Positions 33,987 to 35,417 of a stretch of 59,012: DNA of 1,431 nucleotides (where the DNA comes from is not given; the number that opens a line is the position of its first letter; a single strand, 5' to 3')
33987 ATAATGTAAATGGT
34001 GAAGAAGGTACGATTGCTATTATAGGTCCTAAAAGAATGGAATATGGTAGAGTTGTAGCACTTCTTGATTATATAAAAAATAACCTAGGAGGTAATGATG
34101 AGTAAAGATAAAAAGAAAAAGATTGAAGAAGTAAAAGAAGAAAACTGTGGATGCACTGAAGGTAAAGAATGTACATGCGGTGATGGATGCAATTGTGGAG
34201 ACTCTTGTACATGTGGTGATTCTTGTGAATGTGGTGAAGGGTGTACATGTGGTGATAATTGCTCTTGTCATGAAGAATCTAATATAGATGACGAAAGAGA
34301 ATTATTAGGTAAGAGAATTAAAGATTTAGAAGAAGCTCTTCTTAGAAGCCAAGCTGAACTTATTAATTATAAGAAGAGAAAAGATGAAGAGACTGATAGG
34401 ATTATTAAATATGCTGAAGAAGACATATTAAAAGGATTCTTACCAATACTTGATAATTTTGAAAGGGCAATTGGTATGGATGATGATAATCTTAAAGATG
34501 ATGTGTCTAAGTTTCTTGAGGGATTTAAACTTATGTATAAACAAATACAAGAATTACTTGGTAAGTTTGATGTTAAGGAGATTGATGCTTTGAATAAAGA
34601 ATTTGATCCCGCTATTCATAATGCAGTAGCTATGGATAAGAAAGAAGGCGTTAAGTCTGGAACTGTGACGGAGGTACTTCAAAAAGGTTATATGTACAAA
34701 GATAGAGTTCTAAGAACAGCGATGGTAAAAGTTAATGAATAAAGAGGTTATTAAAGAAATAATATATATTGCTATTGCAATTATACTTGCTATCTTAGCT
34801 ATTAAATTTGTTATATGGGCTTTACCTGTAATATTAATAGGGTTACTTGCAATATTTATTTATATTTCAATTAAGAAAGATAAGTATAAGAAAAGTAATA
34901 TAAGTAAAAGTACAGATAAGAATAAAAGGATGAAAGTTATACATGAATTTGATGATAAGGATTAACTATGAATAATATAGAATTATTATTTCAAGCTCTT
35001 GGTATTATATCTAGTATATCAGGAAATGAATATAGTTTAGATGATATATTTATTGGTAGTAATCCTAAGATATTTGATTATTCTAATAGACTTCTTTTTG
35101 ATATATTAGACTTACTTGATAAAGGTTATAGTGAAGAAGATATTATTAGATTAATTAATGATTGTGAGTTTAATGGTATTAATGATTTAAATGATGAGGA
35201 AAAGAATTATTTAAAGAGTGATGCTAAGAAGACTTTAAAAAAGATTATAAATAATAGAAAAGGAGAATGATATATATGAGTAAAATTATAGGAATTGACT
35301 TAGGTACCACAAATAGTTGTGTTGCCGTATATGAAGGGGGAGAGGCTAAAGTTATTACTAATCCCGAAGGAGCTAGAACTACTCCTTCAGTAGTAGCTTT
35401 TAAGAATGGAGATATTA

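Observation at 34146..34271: GrpE carries an N-terminal metallothionein-like (C-x-C-G-D-x)n repeat: 14 Cys + 1 His in 42 residues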

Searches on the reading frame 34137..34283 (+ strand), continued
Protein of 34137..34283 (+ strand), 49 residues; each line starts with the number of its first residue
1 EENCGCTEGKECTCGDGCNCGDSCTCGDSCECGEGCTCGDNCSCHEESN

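Call 67: fold_search(model_id=the predicted structure, library=pdb)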
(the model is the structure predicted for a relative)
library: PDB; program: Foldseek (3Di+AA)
matches with E <= 10: 230; with E <= 0.001: 0
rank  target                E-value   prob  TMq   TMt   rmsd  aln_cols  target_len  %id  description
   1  5lnl_F                8.0e-01  0.33  0.12  0.16  11.8        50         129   14  Crystal structure of Hsf 1608-1749 putative domain 1 (released 2017-02-15)
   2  5jhf_B                1.0e+00  0.20  0.13  0.17  14.2        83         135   12  Crystal structure of Atg13(17BR)-Atg13(17LR)-Atg17-Atg29-Atg31 complex (released 2016-08-03)
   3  5lnl_E                1.2e+00  0.23  0.12  0.15   8.6        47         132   15  Crystal structure of Hsf 1608-1749 putative domain 1 (released 2017-02-15)
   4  5jhf_E                1.3e+00  0.15  0.13  0.18  16.3        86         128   12  Crystal structure of Atg13(17BR)-Atg13(17LR)-Atg17-Atg29-Atg31 complex (released 2016-08-03)
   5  5lnl_C                1.5e+00  0.28  0.12  0.15   7.6        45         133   16  Crystal structure of Hsf 1608-1749 putative domain 1 (released 2017-02-15)
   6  5lnl_I                1.6e+00  0.20  0.12  0.16  11.8        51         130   16  Crystal structure of Hsf 1608-1749 putative domain 1 (released 2017-02-15)
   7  5lnl_H                1.6e+00  0.18  0.12  0.15  11.7        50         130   16  Crystal structure of Hsf 1608-1749 putative domain 1 (released 2017-02-15)
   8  8c5u_A                1.7e+00  0.08  0.10  0.03  10.4        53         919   15  Cryo-EM structure of yeast mitochondrial RNA polymerase transcription initiation complex with 8-mer RNA, pppGpGpUpApAp (released 2023-08-30)
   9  8atw_A                1.7e+00  0.08  0.10  0.03   8.0        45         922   16  Cryo-EM structure of yeast mitochondrial RNA polymerase transcription initiation complex with 6-mer RNA, pppGpGpApApAp (released 2023-08-30)
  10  3elk_B                1.8e+00  0.20  0.14  0.23  11.8        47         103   15  Crystal structure of putative transcriptional regulator TA0346 from Thermoplasma acidophilum (released 2008-09-30)
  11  3r0a_B                2.2e+00  0.23  0.16  0.22  14.0        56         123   16  Possible transcriptional regulator from Methanosarcina mazei Go1 (gi 21227196) (released 2011-03-23)
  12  6yxx_Af               2.2e+00  0.06  0.12  0.14  17.7        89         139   11  State A of the Trypanosoma brucei mitoribosomal large subunit assembly intermediate (released 2020-10-14)
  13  3r0a_A                2.4e+00  0.23  0.14  0.20  14.2        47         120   13  Possible transcriptional regulator from Methanosarcina mazei Go1 (gi 21227196) (released 2011-03-23)
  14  9qbd_B                2.9e+00  0.21  0.14  0.23  11.2        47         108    8  Crystal structure of Brachyspira hampsonii PadR with Leu88 replaced by 3-aminotyrosine (released 2026-03-11)
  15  5lnl_D                2.9e+00  0.18  0.12  0.16   7.5        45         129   16  Crystal structure of Hsf 1608-1749 putative domain 1 (released 2017-02-15)
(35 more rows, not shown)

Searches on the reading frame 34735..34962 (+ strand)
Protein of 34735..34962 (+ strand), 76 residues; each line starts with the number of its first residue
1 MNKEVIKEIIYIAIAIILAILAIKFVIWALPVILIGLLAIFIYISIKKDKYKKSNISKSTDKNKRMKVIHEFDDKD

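Call 4: search_protein_families(library=pfam, proteins=[window:34735-34962:+], max_evalue=1)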
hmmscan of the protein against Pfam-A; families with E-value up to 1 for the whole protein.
window:34735-34962:+ (76 aa): 5 families
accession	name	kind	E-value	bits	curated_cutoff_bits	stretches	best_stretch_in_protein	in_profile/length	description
PF05975.17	EcsB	-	0.0023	17.3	30.7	1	3-64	161-222/383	Bacterial ABC transporter protein EcsB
PF13567.11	DUF4131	-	0.018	15.2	31.6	1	12-64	12-65/165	Domain of unknown function (DUF4131)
PF03918.19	CcmH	-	0.062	13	25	1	25-67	97-140/143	Cytochrome C biogenesis protein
PF10112.14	Halogen_Hydrol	-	0.072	13.5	29.8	1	10-56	11-53/191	5-bromo-4-chloroindolyl phosphate hydrolysis protein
PF12420.13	DUF3671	-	0.29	11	34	1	10-58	168-222/223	Fam-L, Fam-M like protein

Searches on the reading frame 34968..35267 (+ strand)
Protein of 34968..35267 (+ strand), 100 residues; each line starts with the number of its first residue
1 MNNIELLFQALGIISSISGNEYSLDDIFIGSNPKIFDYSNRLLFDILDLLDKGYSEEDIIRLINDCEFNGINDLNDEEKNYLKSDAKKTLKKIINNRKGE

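Call 4: search_protein_families(library=pfam, proteins=[window:34968-35267:+], max_evalue=1)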
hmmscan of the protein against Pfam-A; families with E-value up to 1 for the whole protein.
window:34968-35267:+ (100 aa): 1 family
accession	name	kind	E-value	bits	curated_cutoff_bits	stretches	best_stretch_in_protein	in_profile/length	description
PF08542.16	Rep_fac_C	-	0.034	15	23.6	1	48-83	28-62/88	Replication factor C C-terminal domain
